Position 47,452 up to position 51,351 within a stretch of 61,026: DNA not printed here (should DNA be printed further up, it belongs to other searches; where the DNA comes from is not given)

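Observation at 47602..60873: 13.3-kb gene encoding a ~4423-aa N-anchored protein with at least 25 FN3-like modules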

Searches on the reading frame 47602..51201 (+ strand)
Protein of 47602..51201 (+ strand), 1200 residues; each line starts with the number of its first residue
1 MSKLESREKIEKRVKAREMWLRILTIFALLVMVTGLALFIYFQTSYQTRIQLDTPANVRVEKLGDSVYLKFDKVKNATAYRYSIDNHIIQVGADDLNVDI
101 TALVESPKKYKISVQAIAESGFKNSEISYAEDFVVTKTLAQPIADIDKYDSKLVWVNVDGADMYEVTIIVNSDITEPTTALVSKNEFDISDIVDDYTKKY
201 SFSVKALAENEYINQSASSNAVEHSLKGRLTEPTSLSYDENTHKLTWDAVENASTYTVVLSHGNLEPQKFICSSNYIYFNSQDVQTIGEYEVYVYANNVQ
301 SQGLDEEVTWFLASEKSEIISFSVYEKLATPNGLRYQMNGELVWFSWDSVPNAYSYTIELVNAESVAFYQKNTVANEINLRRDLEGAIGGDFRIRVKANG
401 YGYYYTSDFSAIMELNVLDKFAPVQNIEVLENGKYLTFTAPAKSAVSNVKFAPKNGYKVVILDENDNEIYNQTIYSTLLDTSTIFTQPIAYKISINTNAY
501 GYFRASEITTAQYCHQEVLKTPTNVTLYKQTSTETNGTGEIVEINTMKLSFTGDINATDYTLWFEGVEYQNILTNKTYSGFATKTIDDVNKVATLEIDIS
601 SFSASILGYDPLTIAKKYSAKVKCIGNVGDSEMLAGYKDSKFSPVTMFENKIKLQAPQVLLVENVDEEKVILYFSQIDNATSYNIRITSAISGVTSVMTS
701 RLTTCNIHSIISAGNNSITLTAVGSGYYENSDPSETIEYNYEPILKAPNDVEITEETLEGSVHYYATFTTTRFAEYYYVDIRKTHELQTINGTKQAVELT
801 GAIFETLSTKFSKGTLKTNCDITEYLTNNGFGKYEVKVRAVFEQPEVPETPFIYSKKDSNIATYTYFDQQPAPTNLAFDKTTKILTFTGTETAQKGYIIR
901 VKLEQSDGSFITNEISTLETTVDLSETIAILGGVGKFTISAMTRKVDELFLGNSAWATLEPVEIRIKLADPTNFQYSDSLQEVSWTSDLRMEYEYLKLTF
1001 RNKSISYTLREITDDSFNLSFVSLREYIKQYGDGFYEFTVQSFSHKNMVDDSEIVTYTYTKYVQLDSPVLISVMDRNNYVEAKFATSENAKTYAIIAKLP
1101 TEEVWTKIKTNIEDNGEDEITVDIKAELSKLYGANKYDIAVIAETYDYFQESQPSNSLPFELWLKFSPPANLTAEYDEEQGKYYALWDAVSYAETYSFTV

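Call 13: find_homologous_proteins(query=window:47602-51201:+)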
Query window:47602-51201:+: 8000 candidates shared short words with the query, none scored E <= 0.001.

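Call 14: find_related_loci(query=window:47602-51201:+, collection=genome_contigs, flank=10000)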
Query window:47602-51201:+ (1200 aa) in genome_contigs; peptide patterns used: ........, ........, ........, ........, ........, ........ (x = any residue, [..] = any of these).
69 stretches matched a pattern; 4 encode a relative of the query (tblastn E <= 1e-3); 3 distinct loci.
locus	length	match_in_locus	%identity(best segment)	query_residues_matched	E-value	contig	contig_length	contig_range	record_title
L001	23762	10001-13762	74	1-1200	0e+0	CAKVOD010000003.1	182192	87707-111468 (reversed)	MAG: uncultured Clostridia bacterium isolate REFINED_METABAT215_TOP10_CONTIGS_1500_ASSEMBLY_K77_MERGED__Hadza_MoBio_hadz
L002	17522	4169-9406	75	1-1200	0e+0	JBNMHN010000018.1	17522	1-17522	MAG: Clostridia bacterium isolate CM_BacCAK280.121 k141_1185839_length_17522_cov_9.1933, whole genome shotgun sequence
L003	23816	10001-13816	75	1-1200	0e+0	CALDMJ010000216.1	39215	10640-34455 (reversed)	MAG TPA_asm: uncultured Clostridia bacterium isolate SRR1747065_bin.101_CONCOCT_v1.1_MAG genome assembly, contig: ERZ808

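Call 82: find_related_loci(query=window:47602-51201:+, collection=viral_contigs, flank=5000)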
Query window:47602-51201:+ (1200 aa) in viral_contigs; peptide patterns used: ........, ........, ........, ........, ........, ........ (x = any residue, [..] = any of these).
11 stretches matched a pattern, but none encodes a relative of the query by tblastn (E <= 1e-3).
